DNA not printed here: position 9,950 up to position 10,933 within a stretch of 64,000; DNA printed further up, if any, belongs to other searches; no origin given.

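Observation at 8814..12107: Teichoic-acid-like module in a Gram-negative genome: Wzx flippase, LicC-like cytidylyltransferase and TagF-like CDP-alcohol phosphotransferase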

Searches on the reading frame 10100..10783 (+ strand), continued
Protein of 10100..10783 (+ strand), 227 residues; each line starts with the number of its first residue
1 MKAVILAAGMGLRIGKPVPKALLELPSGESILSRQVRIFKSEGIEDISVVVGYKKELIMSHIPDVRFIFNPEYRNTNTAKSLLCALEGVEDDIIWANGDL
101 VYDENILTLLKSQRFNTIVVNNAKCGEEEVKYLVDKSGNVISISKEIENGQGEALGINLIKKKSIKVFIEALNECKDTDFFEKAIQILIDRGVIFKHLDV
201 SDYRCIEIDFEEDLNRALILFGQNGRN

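Call 12: find_encoding_contigs(protein=P0056, flank=8000, max_places=2)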
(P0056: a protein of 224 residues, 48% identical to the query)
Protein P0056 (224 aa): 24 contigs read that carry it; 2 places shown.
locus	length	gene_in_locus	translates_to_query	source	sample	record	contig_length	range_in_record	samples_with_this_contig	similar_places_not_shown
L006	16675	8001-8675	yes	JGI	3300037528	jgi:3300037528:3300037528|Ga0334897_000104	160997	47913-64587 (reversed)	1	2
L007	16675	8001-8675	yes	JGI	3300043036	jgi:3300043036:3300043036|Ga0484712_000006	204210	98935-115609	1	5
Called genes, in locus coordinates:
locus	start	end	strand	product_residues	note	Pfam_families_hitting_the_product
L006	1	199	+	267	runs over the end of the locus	PF00497:SBP_bac_3, PF10613:Lig_chan-Glu_bd (weak)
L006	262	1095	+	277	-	PF00528:BPD_transp_1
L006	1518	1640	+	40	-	-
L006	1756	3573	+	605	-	PF02776:TPP_enzyme_N, PF00205:TPP_enzyme_M, PF02775:TPP_enzyme_C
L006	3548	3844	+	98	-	PF01842:ACT, PF22629:ACT_AHAS_ss, PF13710:ACT_5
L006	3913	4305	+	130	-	-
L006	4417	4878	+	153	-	-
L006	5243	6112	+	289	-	PF03009:GDPD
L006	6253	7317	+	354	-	PF01544:CorA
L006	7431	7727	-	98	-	PF03992:ABM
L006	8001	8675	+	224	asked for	PF12804:NTP_transf_3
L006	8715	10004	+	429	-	PF04464:Glyphos_transf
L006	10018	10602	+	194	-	PF02525:Flavodoxin_2, PF03358:FMN_red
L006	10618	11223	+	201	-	-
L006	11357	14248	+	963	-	PF00675:Peptidase_M16, PF05193:Peptidase_M16_C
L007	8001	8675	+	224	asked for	PF12804:NTP_transf_3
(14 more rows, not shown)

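Call 13: find_encoding_contigs(protein=P0039, flank=8000, max_places=2)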
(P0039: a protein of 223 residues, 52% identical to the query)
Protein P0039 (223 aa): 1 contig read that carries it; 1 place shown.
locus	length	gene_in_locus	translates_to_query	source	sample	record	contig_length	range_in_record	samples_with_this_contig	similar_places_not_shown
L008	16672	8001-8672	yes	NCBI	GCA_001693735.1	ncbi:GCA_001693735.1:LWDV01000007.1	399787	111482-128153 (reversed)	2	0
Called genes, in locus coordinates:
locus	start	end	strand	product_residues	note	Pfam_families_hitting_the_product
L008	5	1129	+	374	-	PF01041:DegT_DnrJ_EryC1, PF00155:Aminotran_1_2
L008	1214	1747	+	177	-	PF00132:Hexapep, PF14602:Hexapep_2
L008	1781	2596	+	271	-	PF00685:Sulfotransfer_1, PF13469:Sulfotransfer_3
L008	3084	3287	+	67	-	PF13518:HTH_28 (weak), PF13551:HTH_29 (weak)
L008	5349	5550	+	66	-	PF13683:rve_3, PF13333:rve_2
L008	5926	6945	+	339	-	PF00535:Glycos_transf_2, PF10111:Glyco_tranf_2_2, PF13641:Glyco_tranf_2_3, PF22674:C2185-like_N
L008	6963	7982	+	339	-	PF00535:Glycos_transf_2, PF10111:Glyco_tranf_2_2, PF13641:Glyco_tranf_2_3 (weak), PF22674:C2185-like_N (weak)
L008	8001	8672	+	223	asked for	PF12804:NTP_transf_3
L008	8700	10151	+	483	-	PF01663:Phosphodiest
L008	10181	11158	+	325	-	PF21360:PylC-like_N, PF02655:ATP-grasp_3, PF13535:ATP-grasp_4 (weak), PF15632:ATPgrasp_Ter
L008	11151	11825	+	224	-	PF00702:Hydrolase, PF13419:HAD_2, PF13242:Hydrolase_like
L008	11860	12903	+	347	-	PF03102:NeuB, PF08666:SAF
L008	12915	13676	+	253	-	PF02348:CTP_transf_3, PF12804:NTP_transf_3 (weak)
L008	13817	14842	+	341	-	PF02684:LpxB (weak), PF04101:Glyco_tran_28_C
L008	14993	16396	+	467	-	PF16254:DUF4910, PF09940:DUF2172, PF16221:HTH_47 (weak)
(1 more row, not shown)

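Call 52: search_solved_structures(query=A3, max_evalue=0.001, show_alignments=4)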
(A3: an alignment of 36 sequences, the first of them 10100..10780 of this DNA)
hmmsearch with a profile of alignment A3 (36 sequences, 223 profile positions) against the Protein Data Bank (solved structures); distinct sequences matched with E-value up to 0.001: 37.
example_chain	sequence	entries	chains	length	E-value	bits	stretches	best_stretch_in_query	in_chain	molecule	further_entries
6pd1_A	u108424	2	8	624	6e-18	68.3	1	2-218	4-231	Nucleotidyl transferase/aminotransferase, class V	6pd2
1jyk_A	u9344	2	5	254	1.5e-14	57.2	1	2-128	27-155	CTP:phosphocholine Cytidylyltransferase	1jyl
5z09_A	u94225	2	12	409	1.2e-10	44.4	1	1-124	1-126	Dual sugar-1-phosphate nucleotidylyltransferase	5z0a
2xme_A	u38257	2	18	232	1.4e-09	40.9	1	1-156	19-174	CTP-INOSITOL-1-PHOSPHATE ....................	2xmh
2ggo_A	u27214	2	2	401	2.5e-09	40.1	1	1-124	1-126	401aa long hypothetical glucose-1-phosphate thymidylyltransferase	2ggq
4mnd_A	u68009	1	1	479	8.1e-09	38.4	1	1-152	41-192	CTP L-myo-inositol-1-phosphate cytidylyltransferase/CDP-L-myo-inositol myo-inositolphospho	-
1fwy_A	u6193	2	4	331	7.2e-08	35.3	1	1-101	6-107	UDP-N-ACETYLGLUCOSAMINE PYROPHOSPHORYLASE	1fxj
1hv9_A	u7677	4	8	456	1.6e-07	34.2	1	1-101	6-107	UDP-N-ACETYLGLUCOSAMINE PYROPHOSPHORYLASE | Bifunctional protein glmU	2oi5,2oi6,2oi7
4aaw_A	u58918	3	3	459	1.8e-07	34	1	3-69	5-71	BIFUNCTIONAL PROTEIN GLMU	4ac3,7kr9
3fww_A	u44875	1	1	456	2.1e-07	33.8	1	1-101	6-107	Bifunctional protein glmU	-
4fce_A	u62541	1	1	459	2.1e-07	33.8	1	1-101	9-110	Bifunctional protein GlmU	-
2v0h_A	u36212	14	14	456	2.7e-07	33.5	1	2-178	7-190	BIFUNCTIONAL PROTEIN GLMU | GLUCOSAMINE-1-PHOSPHATE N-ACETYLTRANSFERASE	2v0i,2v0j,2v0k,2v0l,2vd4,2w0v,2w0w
1hm0_A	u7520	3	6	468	3.5e-07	33.1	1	3-63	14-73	N-ACETYLGLUCOSAMINE 1-PHOSPHATE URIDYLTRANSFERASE | UDP-N-ACETYLGLUCOSAMINE-1-PHOSPHATE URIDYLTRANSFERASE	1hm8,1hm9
1g95_A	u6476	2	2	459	3.6e-07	33.1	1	3-63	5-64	N-ACETYLGLUCOSAMINE-1-PHOSPHATE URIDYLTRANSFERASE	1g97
9mh4_A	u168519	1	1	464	4.6e-07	32.7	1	1-101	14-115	Bifunctional protein GlmU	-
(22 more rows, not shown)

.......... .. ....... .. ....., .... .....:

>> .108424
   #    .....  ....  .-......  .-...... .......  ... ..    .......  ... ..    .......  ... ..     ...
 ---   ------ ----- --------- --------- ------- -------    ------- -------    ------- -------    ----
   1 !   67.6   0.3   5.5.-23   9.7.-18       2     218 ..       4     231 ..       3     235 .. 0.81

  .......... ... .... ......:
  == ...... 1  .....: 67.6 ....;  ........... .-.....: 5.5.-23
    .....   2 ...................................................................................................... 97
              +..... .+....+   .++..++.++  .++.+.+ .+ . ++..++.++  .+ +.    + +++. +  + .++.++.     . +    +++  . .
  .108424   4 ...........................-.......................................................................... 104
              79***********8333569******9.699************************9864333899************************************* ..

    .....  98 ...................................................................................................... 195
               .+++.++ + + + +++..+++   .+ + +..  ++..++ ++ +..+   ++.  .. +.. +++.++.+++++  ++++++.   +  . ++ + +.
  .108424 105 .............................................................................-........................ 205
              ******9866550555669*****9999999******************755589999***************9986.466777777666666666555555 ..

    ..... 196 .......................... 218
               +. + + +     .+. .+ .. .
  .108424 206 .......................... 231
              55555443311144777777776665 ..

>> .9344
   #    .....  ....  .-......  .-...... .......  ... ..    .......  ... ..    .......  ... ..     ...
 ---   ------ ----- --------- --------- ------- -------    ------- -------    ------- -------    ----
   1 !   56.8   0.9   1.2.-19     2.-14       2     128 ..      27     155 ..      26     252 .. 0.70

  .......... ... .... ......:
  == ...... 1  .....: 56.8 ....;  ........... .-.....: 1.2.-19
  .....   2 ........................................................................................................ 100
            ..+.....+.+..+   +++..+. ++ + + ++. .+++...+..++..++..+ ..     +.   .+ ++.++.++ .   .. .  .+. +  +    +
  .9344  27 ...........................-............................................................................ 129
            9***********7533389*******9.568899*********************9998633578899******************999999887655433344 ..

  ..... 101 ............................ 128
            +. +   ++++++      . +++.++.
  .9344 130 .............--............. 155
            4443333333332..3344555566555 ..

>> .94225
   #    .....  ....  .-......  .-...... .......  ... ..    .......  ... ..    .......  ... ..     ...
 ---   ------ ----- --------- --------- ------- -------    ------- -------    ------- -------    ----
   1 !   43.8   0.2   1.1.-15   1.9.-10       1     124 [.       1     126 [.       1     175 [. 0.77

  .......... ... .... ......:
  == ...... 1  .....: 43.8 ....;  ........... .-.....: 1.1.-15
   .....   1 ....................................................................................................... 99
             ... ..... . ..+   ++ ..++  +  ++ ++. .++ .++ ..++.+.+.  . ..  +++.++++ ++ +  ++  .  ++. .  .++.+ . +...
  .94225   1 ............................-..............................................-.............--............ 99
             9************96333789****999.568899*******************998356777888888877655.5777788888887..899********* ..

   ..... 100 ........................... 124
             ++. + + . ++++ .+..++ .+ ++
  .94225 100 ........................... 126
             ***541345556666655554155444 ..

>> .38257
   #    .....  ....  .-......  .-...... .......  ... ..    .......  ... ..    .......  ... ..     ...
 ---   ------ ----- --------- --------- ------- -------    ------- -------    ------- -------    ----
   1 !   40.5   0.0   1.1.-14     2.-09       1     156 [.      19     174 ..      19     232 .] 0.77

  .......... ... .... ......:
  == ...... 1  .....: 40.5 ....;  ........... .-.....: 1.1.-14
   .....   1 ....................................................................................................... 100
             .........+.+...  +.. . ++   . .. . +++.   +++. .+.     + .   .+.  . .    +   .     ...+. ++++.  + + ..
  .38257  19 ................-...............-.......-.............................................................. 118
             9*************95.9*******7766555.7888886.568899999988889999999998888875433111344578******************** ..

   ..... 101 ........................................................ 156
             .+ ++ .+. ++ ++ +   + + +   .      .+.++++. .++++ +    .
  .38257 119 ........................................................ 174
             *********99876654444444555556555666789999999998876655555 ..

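Call 58: predict_structure(alignment_id=A3)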
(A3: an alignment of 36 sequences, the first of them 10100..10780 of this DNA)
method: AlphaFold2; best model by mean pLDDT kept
length: 227 residues; sequences in the alignment: 36
mean_pLDDT: 94.0   pTM: 0.91
mean pLDDT of the five models: 94.0, 93.8, 93.3, 92.7, 92.7
residues with pLDDT >= 90: 199; 70-90: 22; 50-70: 3; < 50: 3
segments of 3 or more residues with pLDDT < 50: 225-227
pLDDT, mean of each block of 10 residues (from residue 1): 93 78 94 97 97 95 94 95 94 97 97 98 91 98 94 97 98 98 98 98 94 93 62
secondary structure, 60 per line:
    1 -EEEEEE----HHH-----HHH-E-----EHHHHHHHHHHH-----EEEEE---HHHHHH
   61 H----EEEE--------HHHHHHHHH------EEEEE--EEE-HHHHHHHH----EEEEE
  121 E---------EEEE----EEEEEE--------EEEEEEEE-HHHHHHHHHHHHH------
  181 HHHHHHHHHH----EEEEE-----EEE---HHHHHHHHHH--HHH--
elements in order: E2-7 H31-41 E47-51 H55-61 E66-69 H78-86 E93-97 E100-102 H104-111 E116-121 E131-134 E139-144 E153-160 H162-174 H181-190 E195-199 E205-207 H211-220

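Call 62: fold_search(model_id=the predicted structure, library=pdb)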
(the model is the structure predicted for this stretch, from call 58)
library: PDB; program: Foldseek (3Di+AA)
matches with E <= 10: 1178; with E <= 0.001: 712
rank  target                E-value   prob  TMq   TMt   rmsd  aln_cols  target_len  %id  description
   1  6pd2_C                1.6e-19  1.00  0.87  0.33   2.3       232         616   24  PntC-AEPT: fusion protein of phosphonate-specific cytidylyltransferase and 2-aminoethylphosphonate (AEP) transaminase  (released 2019-08-07)
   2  6pd1_B                1.6e-19  1.00  0.85  0.33   2.5       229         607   24  PntC-AEPT: fusion protein of phosphonate-specific cytidylyltransferase and 2-aminoethylphosphonate (AEP) transaminase  (released 2019-08-07)
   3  6pd1_A                3.2e-19  1.00  0.84  0.33   2.7       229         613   24  PntC-AEPT: fusion protein of phosphonate-specific cytidylyltransferase and 2-aminoethylphosphonate (AEP) transaminase  (released 2019-08-07)
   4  6pd2_D                3.6e-19  1.00  0.85  0.33   2.3       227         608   25  PntC-AEPT: fusion protein of phosphonate-specific cytidylyltransferase and 2-aminoethylphosphonate (AEP) transaminase  (released 2019-08-07)
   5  6pd1_D                3.6e-19  1.00  0.85  0.33   2.5       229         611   24  PntC-AEPT: fusion protein of phosphonate-specific cytidylyltransferase and 2-aminoethylphosphonate (AEP) transaminase  (released 2019-08-07)
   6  6pd2_A                4.3e-19  1.00  0.87  0.33   2.2       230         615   25  PntC-AEPT: fusion protein of phosphonate-specific cytidylyltransferase and 2-aminoethylphosphonate (AEP) transaminase  (released 2019-08-07)
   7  6pd1_C                8.7e-19  1.00  0.84  0.32   2.5       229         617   25  PntC-AEPT: fusion protein of phosphonate-specific cytidylyltransferase and 2-aminoethylphosphonate (AEP) transaminase  (released 2019-08-07)
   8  1jyk                  8.1e-16  1.00  0.85  0.84   2.2       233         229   21  Catalytic Mechanism of CTP:phosphocholine Cytidylyltransferase from Streptococcus pneumoniae (LicC) (released 2002-02-22)
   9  4mnd                  9.8e-16  1.00  0.77  0.45   2.8       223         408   22  Crystal structure of Archaeoglobus fulgidus IPCT-DIPPS bifunctional membrane protein (released 2014-07-02)
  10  4jd0                  1.3e-15  1.00  0.80  0.74   3.3       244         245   21  Structure of the inositol-1-phosphate CTP transferase from T. maritima. (released 2013-09-18)
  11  2xme_E                2.5e-15  1.00  0.75  0.83   3.0       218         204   22  The X-ray structure of CTP:inositol-1-phosphate cytidylyltransferase from Archaeoglobus fulgidus (released 2011-05-04)
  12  4ac3                  2.7e-15  1.00  0.82  0.43   2.7       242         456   18  S.pneumoniae GlmU in complex with an antibacterial inhibitor (released 2012-02-15)
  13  5z0a_E                4.2e-15  1.00  0.81  0.48   2.5       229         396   20  ST0452(Y97N)-GlcNAc binding form (released 2018-10-31)
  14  5z0a_C                4.7e-15  1.00  0.83  0.49   2.2       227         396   21  ST0452(Y97N)-GlcNAc binding form (released 2018-10-31)
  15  2xme_I                5.7e-15  1.00  0.74  0.83   2.9       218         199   21  The X-ray structure of CTP:inositol-1-phosphate cytidylyltransferase from Archaeoglobus fulgidus (released 2011-05-04)
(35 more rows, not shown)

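Call 68: find_encoding_contigs(protein=P0020, flank=7000, max_places=1)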
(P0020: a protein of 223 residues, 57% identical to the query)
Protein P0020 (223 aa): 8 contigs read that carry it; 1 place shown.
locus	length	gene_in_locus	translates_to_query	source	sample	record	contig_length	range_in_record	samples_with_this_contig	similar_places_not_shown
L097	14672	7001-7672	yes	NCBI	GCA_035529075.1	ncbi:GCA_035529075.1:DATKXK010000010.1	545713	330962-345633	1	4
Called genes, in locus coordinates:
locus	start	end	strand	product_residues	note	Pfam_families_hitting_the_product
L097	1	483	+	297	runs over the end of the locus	PF00483:NTP_transferase, PF12804:NTP_transf_3 (weak)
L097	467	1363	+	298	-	PF01370:Epimerase, PF04321:RmlD_sub_bind, PF01073:3Beta_HSD, PF02719:Polysacc_synt_2, PF16363:GDP_Man_Dehyd, PF07993:NAD_binding_4 (weak)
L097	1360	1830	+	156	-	PF00908:dTDP_sugar_isom, PF14667:Polysacc_synt_C (weak)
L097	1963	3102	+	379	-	PF20706:GT4-conflict (weak), PF00534:Glycos_transf_1, PF13692:Glyco_trans_1_4, PF13524:Glyco_trans_1_2 (weak)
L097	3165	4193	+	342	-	PF00535:Glycos_transf_2, PF13641:Glyco_tranf_2_3, PF13632:Glyco_trans_2_3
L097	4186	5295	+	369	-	PF01073:3Beta_HSD, PF01370:Epimerase, PF04321:RmlD_sub_bind (weak), PF16363:GDP_Man_Dehyd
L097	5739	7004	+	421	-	PF01943:Polysacc_synt, PF13440:Polysacc_synt_3 (weak)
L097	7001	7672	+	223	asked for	PF01128:IspD (weak), PF12804:NTP_transf_3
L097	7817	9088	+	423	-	PF04464:Glyphos_transf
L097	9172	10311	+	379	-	PF08323:Glyco_transf_5 (faint), PF20706:GT4-conflict, PF13439:Glyco_transf_4, PF13579:Glyco_trans_4_4, PF00534:Glycos_transf_1, PF13692:Glyco_trans_1_4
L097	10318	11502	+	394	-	PF13439:Glyco_transf_4, PF13579:Glyco_trans_4_4, PF00534:Glycos_transf_1, PF13692:Glyco_trans_1_4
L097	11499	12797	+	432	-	PF04932:Wzy_C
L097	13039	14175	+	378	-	PF02706:Wzz (weak)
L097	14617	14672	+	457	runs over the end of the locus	PF01554:MatE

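Call 69: find_encoding_contigs(protein=P0049, flank=7000, max_places=1)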
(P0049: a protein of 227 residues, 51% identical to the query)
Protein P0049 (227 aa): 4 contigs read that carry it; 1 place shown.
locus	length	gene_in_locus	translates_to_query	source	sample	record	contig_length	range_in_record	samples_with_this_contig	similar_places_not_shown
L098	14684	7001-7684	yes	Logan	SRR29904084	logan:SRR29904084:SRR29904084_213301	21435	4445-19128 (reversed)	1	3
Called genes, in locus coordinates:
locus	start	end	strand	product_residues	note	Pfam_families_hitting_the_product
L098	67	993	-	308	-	PF00892:EamA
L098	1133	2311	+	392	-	PF05128:DUF697 (weak)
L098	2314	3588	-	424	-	-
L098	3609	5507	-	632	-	PF13428:TPR_14 (faint), PF00656:Peptidase_C14, PF01650:Peptidase_C13 (faint)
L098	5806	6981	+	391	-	PF04464:Glyphos_transf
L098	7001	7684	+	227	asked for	PF12804:NTP_transf_3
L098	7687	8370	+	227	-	PF02348:CTP_transf_3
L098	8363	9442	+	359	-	PF04101:Glyco_tran_28_C (weak)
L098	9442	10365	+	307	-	PF13489:Methyltransf_23, PF07021:MetW (weak), PF13847:Methyltransf_31 (weak), PF08241:Methyltransf_11, PF08242:Methyltransf_12, PF13649:Methyltransf_25 (weak)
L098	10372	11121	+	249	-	PF00106:adh_short, PF08659:KR, PF13561:adh_short_C2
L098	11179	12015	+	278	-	PF13292:DXP_synthase_N, PF00456:Transketolase_N, PF00676:E1_dh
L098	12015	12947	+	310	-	PF02779:Transket_pyr, PF02780:Transketolase_C, PF22613:Transketolase_C_1 (faint)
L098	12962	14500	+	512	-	-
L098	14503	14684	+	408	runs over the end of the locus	PF01209:Ubie_methyltran, PF02353:CMAS (weak), PF13489:Methyltransf_23, PF13847:Methyltransf_31, PF08241:Methyltransf_11, PF08242:Methyltransf_12, PF13649:Methyltransf_25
